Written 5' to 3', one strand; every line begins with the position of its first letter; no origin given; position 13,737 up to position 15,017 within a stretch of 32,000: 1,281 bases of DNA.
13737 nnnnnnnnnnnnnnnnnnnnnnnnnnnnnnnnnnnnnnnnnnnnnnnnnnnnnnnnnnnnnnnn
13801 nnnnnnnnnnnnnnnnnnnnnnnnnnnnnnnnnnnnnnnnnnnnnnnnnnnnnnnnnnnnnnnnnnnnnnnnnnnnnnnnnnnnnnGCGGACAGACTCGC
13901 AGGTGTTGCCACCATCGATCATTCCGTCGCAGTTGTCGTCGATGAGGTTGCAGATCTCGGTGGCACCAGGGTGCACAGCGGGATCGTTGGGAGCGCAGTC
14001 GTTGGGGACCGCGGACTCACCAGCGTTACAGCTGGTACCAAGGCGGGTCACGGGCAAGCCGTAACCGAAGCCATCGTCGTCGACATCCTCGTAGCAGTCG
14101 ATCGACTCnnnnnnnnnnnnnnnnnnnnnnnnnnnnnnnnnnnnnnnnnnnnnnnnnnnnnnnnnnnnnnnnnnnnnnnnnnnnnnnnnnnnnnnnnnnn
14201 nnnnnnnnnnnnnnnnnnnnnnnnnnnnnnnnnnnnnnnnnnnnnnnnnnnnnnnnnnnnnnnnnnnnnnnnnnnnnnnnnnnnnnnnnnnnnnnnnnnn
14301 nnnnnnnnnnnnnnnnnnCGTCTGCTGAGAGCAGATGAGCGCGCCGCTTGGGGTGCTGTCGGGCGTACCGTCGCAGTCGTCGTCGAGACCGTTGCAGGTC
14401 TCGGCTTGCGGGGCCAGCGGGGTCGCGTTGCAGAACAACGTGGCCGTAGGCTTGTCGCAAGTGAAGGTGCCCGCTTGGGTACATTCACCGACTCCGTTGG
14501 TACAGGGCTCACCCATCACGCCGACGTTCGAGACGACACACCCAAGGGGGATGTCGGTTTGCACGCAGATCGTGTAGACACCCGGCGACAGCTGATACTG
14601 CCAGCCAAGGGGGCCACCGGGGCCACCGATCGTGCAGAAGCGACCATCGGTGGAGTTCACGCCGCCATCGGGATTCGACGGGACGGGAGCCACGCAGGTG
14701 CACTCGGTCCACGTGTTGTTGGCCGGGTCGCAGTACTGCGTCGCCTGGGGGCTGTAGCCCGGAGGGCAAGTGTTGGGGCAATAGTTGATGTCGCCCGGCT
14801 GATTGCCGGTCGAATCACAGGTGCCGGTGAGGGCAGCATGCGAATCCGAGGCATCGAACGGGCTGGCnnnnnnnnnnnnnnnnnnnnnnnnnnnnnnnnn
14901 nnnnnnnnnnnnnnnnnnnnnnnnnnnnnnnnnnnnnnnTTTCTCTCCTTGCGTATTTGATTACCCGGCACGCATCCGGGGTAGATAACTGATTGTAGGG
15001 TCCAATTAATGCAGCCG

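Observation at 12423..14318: Nine tandem ~70-aa six-cysteine modules combining a DxDxDG loop with a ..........-type motif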

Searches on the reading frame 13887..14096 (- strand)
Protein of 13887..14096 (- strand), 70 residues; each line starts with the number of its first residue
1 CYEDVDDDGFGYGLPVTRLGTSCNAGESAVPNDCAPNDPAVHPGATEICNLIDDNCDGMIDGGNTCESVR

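Call 65: search_protein_families(library=pfam, proteins=[window:13887-14096:-], max_evalue=10)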
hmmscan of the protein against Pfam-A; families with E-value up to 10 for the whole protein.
seq(70 aa): 1 family
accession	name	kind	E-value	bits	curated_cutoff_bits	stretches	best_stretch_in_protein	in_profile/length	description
PF11617.13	Cu-binding_MopE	-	5.3e-11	43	27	1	33-61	1-29/30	Putative metal-binding motif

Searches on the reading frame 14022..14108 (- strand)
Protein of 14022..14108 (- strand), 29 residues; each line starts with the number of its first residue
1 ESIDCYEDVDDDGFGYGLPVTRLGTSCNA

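Call 81: search_solved_structures(query=A7, max_evalue=10, show_alignments=5)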
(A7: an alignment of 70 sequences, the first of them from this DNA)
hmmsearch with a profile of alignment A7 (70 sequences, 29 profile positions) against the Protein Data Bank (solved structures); distinct sequences matched with E-value up to 10: 4.
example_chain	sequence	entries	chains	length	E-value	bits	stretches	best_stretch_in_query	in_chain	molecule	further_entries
3k8k_A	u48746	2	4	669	0.068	16.2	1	6-22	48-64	Alpha-amylase, susG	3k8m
3k8l_A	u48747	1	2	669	0.068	16.2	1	6-22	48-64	Alpha-amylase, susG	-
6bs6_A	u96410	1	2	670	0.068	16.2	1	6-22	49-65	Alpha-amylase SusG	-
9fz0_A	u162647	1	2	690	0.07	16.1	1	6-22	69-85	Alpha-amylase SusG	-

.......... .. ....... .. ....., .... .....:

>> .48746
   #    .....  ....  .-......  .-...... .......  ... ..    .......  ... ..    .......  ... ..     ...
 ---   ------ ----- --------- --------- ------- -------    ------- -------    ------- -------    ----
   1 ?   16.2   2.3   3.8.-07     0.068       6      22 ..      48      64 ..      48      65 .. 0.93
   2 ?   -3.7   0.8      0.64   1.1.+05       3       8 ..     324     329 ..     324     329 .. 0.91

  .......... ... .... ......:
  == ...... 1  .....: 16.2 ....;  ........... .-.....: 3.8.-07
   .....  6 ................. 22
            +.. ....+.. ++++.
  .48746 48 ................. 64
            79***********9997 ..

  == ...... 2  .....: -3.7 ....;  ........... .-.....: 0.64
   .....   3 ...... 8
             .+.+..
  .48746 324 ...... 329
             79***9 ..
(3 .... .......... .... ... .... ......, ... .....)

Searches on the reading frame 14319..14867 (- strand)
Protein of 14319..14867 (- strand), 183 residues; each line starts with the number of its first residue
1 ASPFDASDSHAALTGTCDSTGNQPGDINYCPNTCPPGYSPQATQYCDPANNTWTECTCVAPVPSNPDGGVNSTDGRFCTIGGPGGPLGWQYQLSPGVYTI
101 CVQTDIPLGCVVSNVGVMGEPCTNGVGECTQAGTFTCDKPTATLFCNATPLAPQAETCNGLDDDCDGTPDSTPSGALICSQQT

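Call 45: find_homologous_proteins(query=window:14400-14867:-, max_evalue=0.01)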
Query seq(156 aa): 19 candidates shared short words with the query, none scored E <= 0.01.

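Call 65: search_protein_families(library=pfam, proteins=[window:14319-14867:-], max_evalue=10)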
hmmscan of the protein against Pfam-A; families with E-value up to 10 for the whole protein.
seq(183 aa): 1 family
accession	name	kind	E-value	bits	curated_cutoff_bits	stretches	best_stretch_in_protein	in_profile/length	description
PF11617.13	Cu-binding_MopE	-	0.00049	20.7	27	1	154-170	13-29/30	Putative metal-binding motif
